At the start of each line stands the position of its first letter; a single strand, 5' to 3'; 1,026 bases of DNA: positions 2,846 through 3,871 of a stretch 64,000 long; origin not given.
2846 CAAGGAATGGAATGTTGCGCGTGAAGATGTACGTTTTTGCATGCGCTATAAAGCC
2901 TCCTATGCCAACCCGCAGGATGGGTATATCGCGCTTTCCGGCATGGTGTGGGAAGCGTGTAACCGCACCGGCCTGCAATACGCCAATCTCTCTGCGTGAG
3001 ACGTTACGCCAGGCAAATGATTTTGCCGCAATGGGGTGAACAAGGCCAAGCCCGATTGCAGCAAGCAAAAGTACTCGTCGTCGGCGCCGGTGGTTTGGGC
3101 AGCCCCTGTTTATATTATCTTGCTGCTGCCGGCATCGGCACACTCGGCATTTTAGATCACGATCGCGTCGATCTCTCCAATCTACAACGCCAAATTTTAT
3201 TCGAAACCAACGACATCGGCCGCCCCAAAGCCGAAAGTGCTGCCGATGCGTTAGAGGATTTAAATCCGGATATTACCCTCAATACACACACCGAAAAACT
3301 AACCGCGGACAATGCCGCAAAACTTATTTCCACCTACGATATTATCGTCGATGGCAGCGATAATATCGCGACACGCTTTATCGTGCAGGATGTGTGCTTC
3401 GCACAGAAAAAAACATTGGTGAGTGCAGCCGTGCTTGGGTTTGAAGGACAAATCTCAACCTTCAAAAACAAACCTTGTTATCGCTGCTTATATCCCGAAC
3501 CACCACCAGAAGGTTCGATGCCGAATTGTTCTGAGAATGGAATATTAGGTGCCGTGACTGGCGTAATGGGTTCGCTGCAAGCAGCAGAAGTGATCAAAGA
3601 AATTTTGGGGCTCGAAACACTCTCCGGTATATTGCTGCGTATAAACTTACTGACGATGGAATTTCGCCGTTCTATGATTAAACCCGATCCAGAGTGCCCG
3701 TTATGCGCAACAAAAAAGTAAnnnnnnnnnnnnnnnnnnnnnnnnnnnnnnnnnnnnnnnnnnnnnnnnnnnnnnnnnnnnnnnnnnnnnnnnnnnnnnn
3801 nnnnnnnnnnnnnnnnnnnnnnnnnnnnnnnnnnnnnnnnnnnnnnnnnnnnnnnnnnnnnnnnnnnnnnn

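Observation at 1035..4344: Translationally coupled Rrf2(no Fe-S Cys)-cysK-unknown-ThiF/MoeB-O-methyltransferase operon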

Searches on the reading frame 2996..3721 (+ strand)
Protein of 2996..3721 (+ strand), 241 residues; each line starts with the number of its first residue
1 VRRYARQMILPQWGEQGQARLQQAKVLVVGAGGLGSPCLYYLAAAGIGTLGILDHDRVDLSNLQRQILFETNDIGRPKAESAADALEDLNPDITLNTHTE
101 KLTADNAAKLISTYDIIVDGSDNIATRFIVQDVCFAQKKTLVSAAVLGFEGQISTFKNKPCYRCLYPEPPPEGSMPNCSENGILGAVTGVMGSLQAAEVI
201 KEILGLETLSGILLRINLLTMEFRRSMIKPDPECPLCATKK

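Call 3: search_protein_families(library=pfam, proteins=[window:2996-3721:+], max_evalue=0.01)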
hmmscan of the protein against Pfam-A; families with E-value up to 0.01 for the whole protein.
window:2996-3721:+ (241 aa): 1 family
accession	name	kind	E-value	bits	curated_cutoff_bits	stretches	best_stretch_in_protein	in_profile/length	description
PF00899.27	ThiF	-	1.7e-83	279.9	28.1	1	4-235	1-237/238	ThiF family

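Call 5: search_protein_families(library=ncbifam, proteins=[window:2996-3721:+], max_evalue=0.01)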
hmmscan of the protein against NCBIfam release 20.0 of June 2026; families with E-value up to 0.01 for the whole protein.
window:2996-3721:+ (241 aa): 26 families (the best 25 are shown)
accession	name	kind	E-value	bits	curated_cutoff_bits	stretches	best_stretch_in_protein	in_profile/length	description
NF006444.0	PRK08762.1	equivalog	1.4e-97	326.7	449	1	2-240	126-370/387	molybdopterin-synthase adenylyltransferase MoeB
NF005902.0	PRK07878.1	equivalog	4e-82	276.2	647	1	1-236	20-262/392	adenylyltransferase/sulfurtransferase MoeZ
NF047750.1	SAMPActivE1UbaA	equivalog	4.3e-82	275.5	450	1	2-239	11-250/270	SAMP-activating enzyme E1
NF004281.0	PRK05690.1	subfamily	2.5e-81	272.6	266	1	1-238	10-249/250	molybdopterin-synthase adenylyltransferase MoeB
NF005646.0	PRK07411.1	equivalog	5.2e-79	266.2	633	1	1-237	16-255/390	molybdopterin-synthase adenylyltransferase MoeB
TIGR02356.1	adenyl_thiF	equivalog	8.1e-79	263.7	275.25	1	3-202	1-202/203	thiazole biosynthesis adenylyltransferase ThiF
NF004111.0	PRK05600.1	equivalog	1.2e-73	248.4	437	1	2-235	20-259/371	ThiF family adenylyltransferase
TIGR02355.1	moeB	equivalog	5.7e-65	219.1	376.55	1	1-237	2-240/240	molybdopterin-synthase adenylyltransferase MoeB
NF006204.0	PRK08328.1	equivalog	7.7e-47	159.8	339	1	2-220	8-223/231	hypothetical protein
NF009123.0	PRK12475.1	subfamily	2.2e-39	135.7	510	1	2-222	3-226/338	MoeB/ThiF family adenylyltransferase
NF006395.0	PRK08644.1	equivalog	2.6e-33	115.5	159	1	6-149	13-157/215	sulfur carrier protein ThiS adenylyltransferase ThiF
TIGR02354.1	thiF_fam2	equivalog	1.3e-25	90.5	152.2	1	9-148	7-147/200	thiamine biosynthesis protein ThiF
NF006077.0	PRK08223.1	equivalog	1e-23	83.7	266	1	15-159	20-166/296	hypothetical protein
TIGR01408.1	Ube1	subfamily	1.2e-21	76.3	750.05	1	13-179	409-584/1008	ubiquitin-activating enzyme E1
NF011696.0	PRK15116.1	equivalog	1.3e-18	67.6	304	1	13-153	20-159/268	tRNA cyclic N6-threonylcarbamoyladenosine(37) synthase TcdA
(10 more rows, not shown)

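Call 35: find_related_loci(query=A3, collection=genome_contigs, flank=6000)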
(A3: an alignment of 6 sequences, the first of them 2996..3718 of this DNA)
Query A3 (241 aa) in genome_contigs; peptide patterns used: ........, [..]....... (x = any residue, [..] = any of these).
154 stretches matched a pattern; 104 encode a relative of the query (tblastn E <= 1e-3); the best 80 are kept; 80 distinct loci.
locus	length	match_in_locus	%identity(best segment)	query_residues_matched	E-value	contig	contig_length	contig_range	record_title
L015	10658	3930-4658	61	1-237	9e-99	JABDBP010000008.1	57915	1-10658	MAG: Alphaproteobacteria bacterium isolate BWOrgHeat_Nextera43_MAG3 3300020776.a:Ga0206927_1010, whole genome shotgun se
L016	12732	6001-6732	56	1-240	1e-90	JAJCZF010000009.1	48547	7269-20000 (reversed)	MAG: Deltaproteobacteria bacterium isolate OFTM14 OFTM14_8, whole genome shotgun sequence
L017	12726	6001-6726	55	1-238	3e-89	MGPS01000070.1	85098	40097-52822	MAG: Deltaproteobacteria bacterium GWC2_42_11 gwc2_scaffold_898, whole genome shotgun sequence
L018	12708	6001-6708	60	3-234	8e-89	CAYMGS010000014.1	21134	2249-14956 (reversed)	MAG TPA_asm: uncultured Rickettsiales bacterium isolate SRP141376_co5_127 genome assembly, contig: NODE_6036_length_2113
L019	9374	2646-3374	56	1-237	2e-88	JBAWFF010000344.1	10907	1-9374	MAG: Acetobacteraceae bacterium isolate MFD05722_ilm_asm_bin16 k127_289330, whole genome shotgun sequence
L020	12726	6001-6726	55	1-238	1e-88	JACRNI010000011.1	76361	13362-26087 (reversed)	MAG: Deltaproteobacteria bacterium isolate NC_groundwater_1931_Pr3_S-0.2um_41_6 scaffold_94371, whole genome shotgun seq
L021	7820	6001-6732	55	1-238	2e-87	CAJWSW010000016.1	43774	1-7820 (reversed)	MAG TPA_asm: uncultured Alphaproteobacteria bacterium isolate ERR599075_bin.90_MetaBAT_v2.12.1_MAG genome assembly, cont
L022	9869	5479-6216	53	1-239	6e-87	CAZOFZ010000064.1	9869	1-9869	MAG TPA_asm: uncultured Nitrospirota bacterium isolate SRP124282_co5_49 genome assembly, contig: NODE_844_length_9869_co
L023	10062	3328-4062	53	1-237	1e-85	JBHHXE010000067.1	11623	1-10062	MAG: Nitrospiria bacterium isolate D_2_bin.51 NODE_2324_length_11623_cov_10.239886, whole genome shotgun sequence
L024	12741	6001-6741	54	1-241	2e-85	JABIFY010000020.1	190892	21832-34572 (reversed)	MAG: Alphaproteobacteria bacterium isolate SI053_bin31 k141_174155, whole genome shotgun sequence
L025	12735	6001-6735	58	1-240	5e-85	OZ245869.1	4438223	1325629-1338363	MAG: Rhodospirillaceae bacterium isolate 854fa619-c004-408a-a656-9f0e241f57ae genome assembly, chromosome: 1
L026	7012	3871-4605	54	1-239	3e-85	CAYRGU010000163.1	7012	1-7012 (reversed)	MAG TPA_asm: uncultured Nitrospirota bacterium isolate binchicken_co203_448 genome assembly, contig: k141_4054170, whole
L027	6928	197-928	53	1-237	4e-85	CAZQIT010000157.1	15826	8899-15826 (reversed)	MAG TPA_asm: uncultured Nitrospirota bacterium isolate binchicken_co203_446 genome assembly, contig: k141_1518725, whole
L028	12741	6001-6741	53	3-239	1e-84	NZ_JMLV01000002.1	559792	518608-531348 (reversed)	Fodinicurvata fenggangensis DSM 21160 BP38DRAFT_scaffold00002.2_C, whole genome shotgun sequence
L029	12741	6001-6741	54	1-241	1e-84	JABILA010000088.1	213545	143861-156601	MAG: Alphaproteobacteria bacterium isolate SI054_bin61 k141_376406, whole genome shotgun sequence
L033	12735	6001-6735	52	1-238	3e-83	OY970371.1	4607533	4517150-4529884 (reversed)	MAG: Candidatus Manganitrophaceae bacterium isolate MFD03066.bin.c.2 genome assembly, chromosome: 1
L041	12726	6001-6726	54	1-237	2e-81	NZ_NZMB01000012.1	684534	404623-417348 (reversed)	MAG: Sneathiella sp. isolate IN21 11456, whole genome shotgun sequence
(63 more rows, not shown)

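Call 42: search_protein_families(library=pfam, proteins=[L015:4646-5032:+, L015:5080-5394:-, L028:5184-5822:+, L028:4726-5202:-, L028:6839-8182:-, L041:6761-7693:-, L041:7037-7657:+, L024:6792-7226:+, L024:7237-8226:-, L015:5932-7506:-], max_evalue=0.001)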
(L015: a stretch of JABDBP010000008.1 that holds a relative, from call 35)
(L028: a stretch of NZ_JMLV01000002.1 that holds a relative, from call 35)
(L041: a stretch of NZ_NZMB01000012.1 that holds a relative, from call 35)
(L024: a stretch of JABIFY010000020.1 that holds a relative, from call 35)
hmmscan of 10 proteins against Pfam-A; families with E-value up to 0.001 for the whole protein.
L015:4646-5032:+ (128 aa): 0 families

L015:5080-5394:- (104 aa): 1 family
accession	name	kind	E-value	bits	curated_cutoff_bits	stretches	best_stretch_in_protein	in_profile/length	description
PF01381.28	HTH_3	-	0.00016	22.1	23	1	17-65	4-52/55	Helix-turn-helix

L028:5184-5822:+ (212 aa): 2 families
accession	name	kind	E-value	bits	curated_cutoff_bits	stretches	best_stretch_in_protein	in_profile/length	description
PF21351.2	TetR_C_41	-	2.4e-18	66.8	27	1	103-202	2-101/108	Tetracyclin repressor-like, C-terminal domain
PF00440.29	TetR_N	-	1.7e-17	63.3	24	1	33-79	1-47/47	Bacterial regulatory proteins, tetR family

L028:4726-5202:- (158 aa): 4 families
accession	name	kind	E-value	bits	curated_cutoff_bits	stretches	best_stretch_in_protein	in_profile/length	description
PF00903.31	Glyoxalase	-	3.6e-11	43.9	20.6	1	26-136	6-120/121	Glyoxalase/Bleomycin resistance protein/Dioxygenase superfamily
PF12681.13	Glyoxalase_2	-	1.1e-07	32.2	30.1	1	24-139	3-115/118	Glyoxalase-like domain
PF18029.7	Glyoxalase_6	-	3.5e-05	24.8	23.6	1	27-137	4-105/106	Glyoxalase-like domain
PF22677.2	Ble-like_N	-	0.00058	20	24.5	1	25-55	5-36/41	Bleomycin resistance protein-like N-terminal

L028:6839-8182:- (447 aa): 1 family
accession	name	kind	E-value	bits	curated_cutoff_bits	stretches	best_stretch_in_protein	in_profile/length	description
PF00209.24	SNF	-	6.2e-48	164.2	27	2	148-446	173-480/524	Sodium:neurotransmitter symporter family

L041:6761-7693:- (310 aa): 2 families
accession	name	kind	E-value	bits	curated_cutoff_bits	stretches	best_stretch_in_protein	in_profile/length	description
PF03547.23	Mem_trans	-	1.8e-17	63.4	25.7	1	161-300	197-341/343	Membrane transport protein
PF01758.21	SBF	-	0.00032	20.9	24.3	1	222-308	27-117/191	Sodium Bile acid symporter family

L041:7037-7657:+ (206 aa): 0 families

L024:6792-7226:+ (144 aa): 1 family
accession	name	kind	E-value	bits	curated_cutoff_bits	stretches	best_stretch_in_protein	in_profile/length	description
PF13686.11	DrsE_2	-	7.8e-07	29.6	25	0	76-137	91-150/156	DsrE/DsrF/DrsH-like family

L024:7237-8226:- (329 aa): 4 families
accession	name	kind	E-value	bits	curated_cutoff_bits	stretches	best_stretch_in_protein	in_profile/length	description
PF02826.25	2-Hacid_dh_C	-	1.4e-59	200.9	25.1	1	113-292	1-178/178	D-isomer specific 2-hydroxyacid dehydrogenase, NAD binding domain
PF00389.36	2-Hacid_dh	-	5.6e-30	104.2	24.6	1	18-323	7-133/134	D-isomer specific 2-hydroxyacid dehydrogenase, catalytic domain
PF03446.21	NAD_binding_2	-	3.1e-05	24.5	21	1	153-261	2-112/161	NAD binding domain of 6-phosphogluconate dehydrogenase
PF01408.29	GFO_IDH_MocA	-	0.0003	21.9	24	1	152-217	2-73/120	Oxidoreductase family, NAD-binding Rossmann fold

L015:5932-7506:- (524 aa): 0 families

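Call 68: search_protein_families(library=pfam, proteins=[L033:1216-1515:+, L033:1651-2148:+, L033:2168-3094:+, L033:3109-3945:+, L033:4060-5325:+, L033:5322-5594:+, L033:5721-5960:+, L033:5980-6804:+, L033:6869-7615:+], max_evalue=0.001)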
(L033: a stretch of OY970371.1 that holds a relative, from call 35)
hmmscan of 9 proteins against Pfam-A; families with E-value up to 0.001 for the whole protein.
L033:1216-1515:+ (99 aa): 0 families

L033:1651-2148:+ (165 aa): 1 family
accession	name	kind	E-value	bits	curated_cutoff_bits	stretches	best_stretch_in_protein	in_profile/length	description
PF02597.26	ThiS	-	8.3e-11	42.7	22.5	1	97-159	1-76/76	ThiS family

L033:2168-3094:+ (308 aa): 1 family
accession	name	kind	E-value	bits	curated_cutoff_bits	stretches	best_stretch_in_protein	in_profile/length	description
PF00291.31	PALP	-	1.7e-80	271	35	1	8-294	1-295/295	Pyridoxal-phosphate dependent enzyme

L033:3109-3945:+ (278 aa): 1 family
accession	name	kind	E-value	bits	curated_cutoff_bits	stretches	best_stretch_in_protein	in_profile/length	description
PF00899.27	ThiF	-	6.5e-84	281.2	28.1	1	11-245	1-237/238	ThiF family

L033:4060-5325:+ (421 aa): 2 families
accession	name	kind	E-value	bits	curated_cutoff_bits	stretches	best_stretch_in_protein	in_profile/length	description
PF00291.31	PALP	-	5.4e-67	226.6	35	1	74-376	4-295/295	Pyridoxal-phosphate dependent enzyme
PF05810.19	NinF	-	6.8e-07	29.5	27.5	1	8-32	1-25/25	NinF protein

L033:5322-5594:+ (90 aa): 1 family
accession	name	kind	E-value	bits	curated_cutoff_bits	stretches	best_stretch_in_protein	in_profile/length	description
PF02597.26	ThiS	-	2.6e-18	66.8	22.5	1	4-90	1-76/76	ThiS family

L033:5721-5960:+ (79 aa): 1 family
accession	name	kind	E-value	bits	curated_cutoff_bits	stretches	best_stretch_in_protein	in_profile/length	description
PF09383.16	NIL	-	6.4e-16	58.4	24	1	6-71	3-72/73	NIL domain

L033:5980-6804:+ (274 aa): 1 family
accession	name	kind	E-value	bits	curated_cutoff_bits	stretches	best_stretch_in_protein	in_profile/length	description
PF00899.27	ThiF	-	6.8e-83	277.9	28.1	1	11-249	1-237/238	ThiF family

L033:6869-7615:+ (248 aa): 0 families

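Call 75: search_solved_structures(query=window:2996-3718:+, max_evalue=1e-20, show_alignments=1)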
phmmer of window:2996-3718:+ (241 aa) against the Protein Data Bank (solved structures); distinct sequences matched with E-value up to 1e-20: 20.
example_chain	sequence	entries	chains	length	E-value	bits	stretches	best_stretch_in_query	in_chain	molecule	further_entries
1zud_1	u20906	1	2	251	9e-54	185.6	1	2-238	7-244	Adenylyltransferase thiF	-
1zfn_A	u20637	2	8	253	9.3e-54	185.5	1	2-238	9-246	Adenylyltransferase thiF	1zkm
6yub_B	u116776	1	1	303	1.1e-51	178.8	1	2-204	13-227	Adenylyltransferase and sulfurtransferase uba4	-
6yub_A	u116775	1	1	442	3.3e-51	177.2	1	2-204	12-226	Adenylyltransferase and sulfurtransferase uba4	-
6z6s_DDD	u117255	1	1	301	3.5e-50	173.8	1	2-204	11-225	Adenylyltransferase and sulfurtransferase uba4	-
6yuc_D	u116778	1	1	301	3.5e-50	173.8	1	2-204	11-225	Adenylyltransferase and sulfurtransferase uba4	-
1jw9_B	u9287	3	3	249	6.2e-50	173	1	1-238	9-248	MOLYBDOPTERIN BIOSYNTHESIS MOEB PROTEIN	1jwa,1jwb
8se9_A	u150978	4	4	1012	1.7e-26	96.3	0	13-157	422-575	Ubiquitin-like modifier-activating enzyme 7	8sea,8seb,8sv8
8oif_A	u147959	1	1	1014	1.7e-26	96.3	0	13-157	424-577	Ubiquitin-like modifier-activating enzyme 7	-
3cmm_A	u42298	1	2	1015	8.3e-26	94.1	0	12-180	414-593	Ubiquitin-activating enzyme E1 1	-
6nya_A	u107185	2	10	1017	8.3e-26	94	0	12-180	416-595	Ubiquitin-activating enzyme E1 1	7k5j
5l6h_A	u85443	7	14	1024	8.5e-26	94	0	12-180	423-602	Ubiquitin-activating enzyme E1 1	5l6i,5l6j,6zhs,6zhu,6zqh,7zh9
4nnj_A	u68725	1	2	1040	9e-26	93.9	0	12-180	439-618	Ubiquitin-activating enzyme E1 1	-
9qgg_B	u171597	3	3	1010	3.5e-25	92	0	12-187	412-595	E1 ubiquitin-activating enzyme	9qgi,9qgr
5tr4_A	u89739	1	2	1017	4.9e-25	91.5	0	12-180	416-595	Ubiquitin-activating enzyme E1 1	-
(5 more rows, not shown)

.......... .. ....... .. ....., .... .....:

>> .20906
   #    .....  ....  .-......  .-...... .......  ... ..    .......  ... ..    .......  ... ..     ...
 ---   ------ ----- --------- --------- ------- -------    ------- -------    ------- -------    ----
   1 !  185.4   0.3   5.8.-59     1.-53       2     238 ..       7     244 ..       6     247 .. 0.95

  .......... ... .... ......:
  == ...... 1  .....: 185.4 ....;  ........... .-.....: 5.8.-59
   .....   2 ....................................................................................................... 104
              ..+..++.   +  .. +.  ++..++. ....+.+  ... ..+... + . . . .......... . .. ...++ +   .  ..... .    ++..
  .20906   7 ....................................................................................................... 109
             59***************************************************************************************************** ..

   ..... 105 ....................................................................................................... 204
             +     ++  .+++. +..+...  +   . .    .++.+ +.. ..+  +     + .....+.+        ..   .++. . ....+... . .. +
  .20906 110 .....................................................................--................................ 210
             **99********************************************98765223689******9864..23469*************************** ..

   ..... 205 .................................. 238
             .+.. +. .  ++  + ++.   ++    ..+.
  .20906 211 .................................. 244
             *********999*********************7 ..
